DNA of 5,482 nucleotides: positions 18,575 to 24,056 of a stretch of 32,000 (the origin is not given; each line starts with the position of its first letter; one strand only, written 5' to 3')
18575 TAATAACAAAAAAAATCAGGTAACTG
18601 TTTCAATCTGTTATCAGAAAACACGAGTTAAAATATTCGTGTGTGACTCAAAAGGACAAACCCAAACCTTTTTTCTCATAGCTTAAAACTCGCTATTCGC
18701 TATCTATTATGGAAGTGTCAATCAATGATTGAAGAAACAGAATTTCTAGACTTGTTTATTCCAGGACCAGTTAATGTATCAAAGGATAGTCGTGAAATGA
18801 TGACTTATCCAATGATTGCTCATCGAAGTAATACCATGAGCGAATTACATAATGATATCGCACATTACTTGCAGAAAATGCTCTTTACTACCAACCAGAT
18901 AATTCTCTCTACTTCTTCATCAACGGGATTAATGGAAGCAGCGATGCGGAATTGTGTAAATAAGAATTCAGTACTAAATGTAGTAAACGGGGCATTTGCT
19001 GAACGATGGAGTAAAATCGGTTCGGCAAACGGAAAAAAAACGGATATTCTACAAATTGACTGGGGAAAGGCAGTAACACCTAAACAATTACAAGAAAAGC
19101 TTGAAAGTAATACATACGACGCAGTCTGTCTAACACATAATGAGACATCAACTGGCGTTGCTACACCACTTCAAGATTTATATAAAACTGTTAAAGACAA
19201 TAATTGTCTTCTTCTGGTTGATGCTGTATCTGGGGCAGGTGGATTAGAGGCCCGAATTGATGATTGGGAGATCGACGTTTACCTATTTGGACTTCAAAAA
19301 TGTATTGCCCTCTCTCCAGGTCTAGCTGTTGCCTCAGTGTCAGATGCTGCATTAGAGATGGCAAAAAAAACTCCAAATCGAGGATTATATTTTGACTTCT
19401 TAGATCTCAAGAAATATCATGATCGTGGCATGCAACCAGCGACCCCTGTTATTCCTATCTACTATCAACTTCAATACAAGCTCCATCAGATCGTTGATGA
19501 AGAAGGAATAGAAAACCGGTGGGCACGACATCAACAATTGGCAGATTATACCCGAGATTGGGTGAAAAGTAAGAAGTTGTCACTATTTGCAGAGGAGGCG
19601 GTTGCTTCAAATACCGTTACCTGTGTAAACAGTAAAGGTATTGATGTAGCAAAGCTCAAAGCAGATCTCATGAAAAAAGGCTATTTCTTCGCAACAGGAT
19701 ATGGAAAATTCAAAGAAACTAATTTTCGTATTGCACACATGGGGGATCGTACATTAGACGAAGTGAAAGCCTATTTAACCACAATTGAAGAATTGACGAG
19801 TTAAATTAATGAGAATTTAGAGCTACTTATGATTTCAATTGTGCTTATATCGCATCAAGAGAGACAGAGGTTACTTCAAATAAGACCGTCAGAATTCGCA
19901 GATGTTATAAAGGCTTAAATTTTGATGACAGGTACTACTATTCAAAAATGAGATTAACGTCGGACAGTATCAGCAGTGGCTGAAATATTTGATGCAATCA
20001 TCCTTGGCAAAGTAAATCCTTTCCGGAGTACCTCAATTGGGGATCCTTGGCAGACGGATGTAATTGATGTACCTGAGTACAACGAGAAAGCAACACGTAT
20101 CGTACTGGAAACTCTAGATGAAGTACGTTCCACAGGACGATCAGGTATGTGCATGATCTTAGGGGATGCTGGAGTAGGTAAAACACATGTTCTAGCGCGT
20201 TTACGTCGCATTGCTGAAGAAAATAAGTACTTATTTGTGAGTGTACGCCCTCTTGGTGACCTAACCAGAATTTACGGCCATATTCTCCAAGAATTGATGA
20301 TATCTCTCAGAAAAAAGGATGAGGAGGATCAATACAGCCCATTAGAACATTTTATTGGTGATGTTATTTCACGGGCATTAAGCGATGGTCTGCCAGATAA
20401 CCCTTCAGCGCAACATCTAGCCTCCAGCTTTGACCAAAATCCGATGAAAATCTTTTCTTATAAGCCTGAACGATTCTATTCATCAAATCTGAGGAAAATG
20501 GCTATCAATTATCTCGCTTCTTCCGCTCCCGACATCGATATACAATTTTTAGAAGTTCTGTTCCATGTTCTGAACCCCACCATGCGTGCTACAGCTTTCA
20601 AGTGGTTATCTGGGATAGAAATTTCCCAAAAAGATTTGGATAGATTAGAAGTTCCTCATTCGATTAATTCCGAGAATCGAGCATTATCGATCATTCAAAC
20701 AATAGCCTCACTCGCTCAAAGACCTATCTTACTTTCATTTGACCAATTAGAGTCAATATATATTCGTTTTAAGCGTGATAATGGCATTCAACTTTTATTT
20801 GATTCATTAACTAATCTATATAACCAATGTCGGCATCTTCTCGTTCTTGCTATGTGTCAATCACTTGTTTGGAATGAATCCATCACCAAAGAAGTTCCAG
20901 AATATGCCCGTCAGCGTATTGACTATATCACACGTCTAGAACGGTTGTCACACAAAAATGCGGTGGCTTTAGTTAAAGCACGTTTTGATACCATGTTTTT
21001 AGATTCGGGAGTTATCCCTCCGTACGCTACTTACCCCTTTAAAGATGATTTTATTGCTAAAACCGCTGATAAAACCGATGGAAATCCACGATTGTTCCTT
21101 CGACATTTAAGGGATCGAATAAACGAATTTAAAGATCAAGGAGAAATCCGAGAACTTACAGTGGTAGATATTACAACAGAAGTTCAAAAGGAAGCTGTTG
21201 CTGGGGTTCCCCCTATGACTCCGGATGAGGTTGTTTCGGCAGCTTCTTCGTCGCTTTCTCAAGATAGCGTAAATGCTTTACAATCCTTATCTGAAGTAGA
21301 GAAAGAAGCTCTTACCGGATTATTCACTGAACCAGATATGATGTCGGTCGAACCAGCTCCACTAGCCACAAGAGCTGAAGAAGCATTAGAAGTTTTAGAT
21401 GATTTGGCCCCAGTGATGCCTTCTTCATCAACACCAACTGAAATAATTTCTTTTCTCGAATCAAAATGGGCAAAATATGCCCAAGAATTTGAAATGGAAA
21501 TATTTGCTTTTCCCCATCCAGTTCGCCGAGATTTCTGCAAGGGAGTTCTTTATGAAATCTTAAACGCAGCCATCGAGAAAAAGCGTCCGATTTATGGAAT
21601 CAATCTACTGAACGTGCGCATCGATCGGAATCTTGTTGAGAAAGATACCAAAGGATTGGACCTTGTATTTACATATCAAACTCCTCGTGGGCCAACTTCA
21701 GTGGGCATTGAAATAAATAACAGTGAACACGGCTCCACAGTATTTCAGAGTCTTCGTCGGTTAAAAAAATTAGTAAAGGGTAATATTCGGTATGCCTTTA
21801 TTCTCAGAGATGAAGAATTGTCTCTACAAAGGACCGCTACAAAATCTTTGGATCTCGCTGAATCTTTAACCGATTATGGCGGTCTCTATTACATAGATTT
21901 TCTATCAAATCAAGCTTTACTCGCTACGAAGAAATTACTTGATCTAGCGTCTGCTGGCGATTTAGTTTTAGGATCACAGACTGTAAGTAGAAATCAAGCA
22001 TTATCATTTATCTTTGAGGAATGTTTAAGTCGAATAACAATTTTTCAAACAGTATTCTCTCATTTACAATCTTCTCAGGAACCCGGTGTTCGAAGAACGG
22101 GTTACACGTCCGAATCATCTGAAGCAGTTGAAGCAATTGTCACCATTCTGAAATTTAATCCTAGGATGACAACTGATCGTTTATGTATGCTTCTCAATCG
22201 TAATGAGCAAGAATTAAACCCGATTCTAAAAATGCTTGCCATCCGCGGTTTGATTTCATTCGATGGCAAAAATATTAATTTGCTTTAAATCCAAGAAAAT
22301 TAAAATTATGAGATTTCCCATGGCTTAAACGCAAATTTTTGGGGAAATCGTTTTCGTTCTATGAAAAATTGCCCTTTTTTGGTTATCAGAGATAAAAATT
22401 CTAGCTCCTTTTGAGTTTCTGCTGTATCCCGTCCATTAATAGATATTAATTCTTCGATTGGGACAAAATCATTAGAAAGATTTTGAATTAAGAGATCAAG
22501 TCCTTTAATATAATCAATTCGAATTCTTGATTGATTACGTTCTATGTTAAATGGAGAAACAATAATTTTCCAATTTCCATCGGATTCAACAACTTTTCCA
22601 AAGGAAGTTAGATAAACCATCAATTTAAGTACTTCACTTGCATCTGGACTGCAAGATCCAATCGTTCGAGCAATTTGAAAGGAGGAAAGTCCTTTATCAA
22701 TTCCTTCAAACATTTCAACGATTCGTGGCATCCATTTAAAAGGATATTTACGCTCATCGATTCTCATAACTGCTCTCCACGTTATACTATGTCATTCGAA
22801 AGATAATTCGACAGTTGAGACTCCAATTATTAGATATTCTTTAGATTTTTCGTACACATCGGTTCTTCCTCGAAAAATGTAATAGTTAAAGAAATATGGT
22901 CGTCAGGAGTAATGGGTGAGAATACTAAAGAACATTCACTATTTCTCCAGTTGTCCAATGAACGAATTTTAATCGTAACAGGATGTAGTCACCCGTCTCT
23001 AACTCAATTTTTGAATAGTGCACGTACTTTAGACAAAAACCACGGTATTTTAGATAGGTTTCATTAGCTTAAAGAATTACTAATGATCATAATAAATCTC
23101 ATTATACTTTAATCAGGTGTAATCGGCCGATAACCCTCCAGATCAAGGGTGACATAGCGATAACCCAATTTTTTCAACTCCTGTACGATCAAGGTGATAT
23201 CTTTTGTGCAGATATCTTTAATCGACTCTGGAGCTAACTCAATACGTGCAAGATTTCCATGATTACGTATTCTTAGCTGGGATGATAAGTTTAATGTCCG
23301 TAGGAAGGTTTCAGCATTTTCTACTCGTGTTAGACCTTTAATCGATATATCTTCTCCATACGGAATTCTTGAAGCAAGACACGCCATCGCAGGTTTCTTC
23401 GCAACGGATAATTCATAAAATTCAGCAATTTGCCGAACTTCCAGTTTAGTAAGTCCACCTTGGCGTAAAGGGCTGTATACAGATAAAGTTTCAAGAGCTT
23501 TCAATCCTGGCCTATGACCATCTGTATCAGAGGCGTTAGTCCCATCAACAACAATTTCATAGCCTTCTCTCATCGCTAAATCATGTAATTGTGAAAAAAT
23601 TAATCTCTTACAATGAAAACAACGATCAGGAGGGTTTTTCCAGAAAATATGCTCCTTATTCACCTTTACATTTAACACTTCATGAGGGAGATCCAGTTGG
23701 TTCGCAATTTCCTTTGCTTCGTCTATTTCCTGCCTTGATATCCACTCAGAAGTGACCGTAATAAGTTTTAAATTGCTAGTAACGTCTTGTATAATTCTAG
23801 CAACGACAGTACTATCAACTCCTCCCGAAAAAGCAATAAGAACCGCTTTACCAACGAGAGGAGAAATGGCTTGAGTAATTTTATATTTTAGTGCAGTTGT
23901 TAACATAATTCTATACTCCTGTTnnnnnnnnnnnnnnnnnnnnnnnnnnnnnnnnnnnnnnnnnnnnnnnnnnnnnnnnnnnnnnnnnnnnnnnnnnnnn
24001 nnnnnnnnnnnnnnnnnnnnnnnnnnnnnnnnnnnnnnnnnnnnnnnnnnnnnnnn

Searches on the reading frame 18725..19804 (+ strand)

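Call 92: search_protein_families(library=pfam, proteins=[window:18725-19804:+], max_evalue=0.0001)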
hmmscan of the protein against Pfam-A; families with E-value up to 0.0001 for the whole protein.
window:18725-19804:+ (359 aa): 1 family
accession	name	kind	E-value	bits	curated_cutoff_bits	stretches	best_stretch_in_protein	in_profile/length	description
PF00266.25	Aminotran_5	-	3.6e-27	95.8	21.5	1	32-319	35-332/371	Aminotransferase class-V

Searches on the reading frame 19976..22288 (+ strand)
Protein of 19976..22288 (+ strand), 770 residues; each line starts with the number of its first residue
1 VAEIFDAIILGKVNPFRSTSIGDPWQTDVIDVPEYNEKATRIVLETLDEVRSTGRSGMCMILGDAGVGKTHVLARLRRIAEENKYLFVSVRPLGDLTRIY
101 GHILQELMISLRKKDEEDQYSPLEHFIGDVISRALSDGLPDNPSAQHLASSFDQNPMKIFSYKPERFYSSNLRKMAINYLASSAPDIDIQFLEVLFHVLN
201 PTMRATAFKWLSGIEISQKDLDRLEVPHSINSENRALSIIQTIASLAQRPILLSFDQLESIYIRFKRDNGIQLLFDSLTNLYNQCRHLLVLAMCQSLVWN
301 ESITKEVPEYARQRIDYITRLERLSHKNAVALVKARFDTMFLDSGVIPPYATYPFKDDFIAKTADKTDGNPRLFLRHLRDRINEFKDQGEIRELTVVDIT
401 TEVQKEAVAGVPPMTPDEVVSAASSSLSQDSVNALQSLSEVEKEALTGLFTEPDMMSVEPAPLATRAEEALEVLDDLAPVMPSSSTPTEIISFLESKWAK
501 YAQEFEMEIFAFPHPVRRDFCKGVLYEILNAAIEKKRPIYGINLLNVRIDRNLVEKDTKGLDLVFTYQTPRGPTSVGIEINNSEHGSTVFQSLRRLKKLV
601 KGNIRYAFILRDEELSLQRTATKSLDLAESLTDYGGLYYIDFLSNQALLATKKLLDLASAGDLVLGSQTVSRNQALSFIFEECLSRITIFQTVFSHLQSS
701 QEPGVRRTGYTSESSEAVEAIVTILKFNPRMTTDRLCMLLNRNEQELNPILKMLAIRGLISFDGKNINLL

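Call 92: search_protein_families(library=pfam, proteins=[window:19976-22288:+], max_evalue=0.0001)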
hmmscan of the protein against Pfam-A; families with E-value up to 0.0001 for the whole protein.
window:19976-22288:+ (770 aa): 2 families
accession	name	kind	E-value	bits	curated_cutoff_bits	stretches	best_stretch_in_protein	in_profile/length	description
PF13191.12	AAA_16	-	1.3e-07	32.8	32.6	1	42-266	11-143/167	AAA ATPase domain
PF13401.12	AAA_22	-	5.4e-07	30.4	27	1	56-121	5-73/130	AAA domain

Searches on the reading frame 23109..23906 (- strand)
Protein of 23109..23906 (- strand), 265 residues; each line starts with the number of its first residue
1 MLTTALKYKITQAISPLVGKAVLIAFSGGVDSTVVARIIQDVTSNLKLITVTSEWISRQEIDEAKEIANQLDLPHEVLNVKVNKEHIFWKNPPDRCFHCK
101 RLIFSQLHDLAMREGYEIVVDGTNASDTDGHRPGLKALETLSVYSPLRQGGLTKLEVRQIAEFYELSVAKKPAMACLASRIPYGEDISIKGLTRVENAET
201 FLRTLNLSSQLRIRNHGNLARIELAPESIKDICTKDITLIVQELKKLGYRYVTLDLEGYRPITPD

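Call 92: search_protein_families(library=pfam, proteins=[window:23109-23906:-], max_evalue=0.0001)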
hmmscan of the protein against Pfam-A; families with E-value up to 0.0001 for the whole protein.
window:23109-23906:- (265 aa): 6 families
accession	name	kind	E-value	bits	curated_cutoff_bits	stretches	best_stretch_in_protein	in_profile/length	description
PF03054.22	tRNA_Me_trans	-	1.6e-08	34.9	20.6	1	21-88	2-81/202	tRNA methyl transferase HUP domain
PF06508.19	QueC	-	1.4e-07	31.6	22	1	22-84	2-64/210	Queuosine biosynthesis protein QueC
PF24167.1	DUF7411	-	2.5e-07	30.9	28.7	1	22-127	3-107/194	Family of unknown function (DUF7411)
PF00733.27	Asn_synthase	-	6e-07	29.9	21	1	23-82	21-81/354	Asparagine synthase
PF02540.23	NAD_synthase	-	9.8e-07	28.6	21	1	7-81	6-82/242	NAD synthase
PF01171.26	ATP_bind_3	-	4.8e-05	23.6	27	1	22-85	2-71/182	PP-loop family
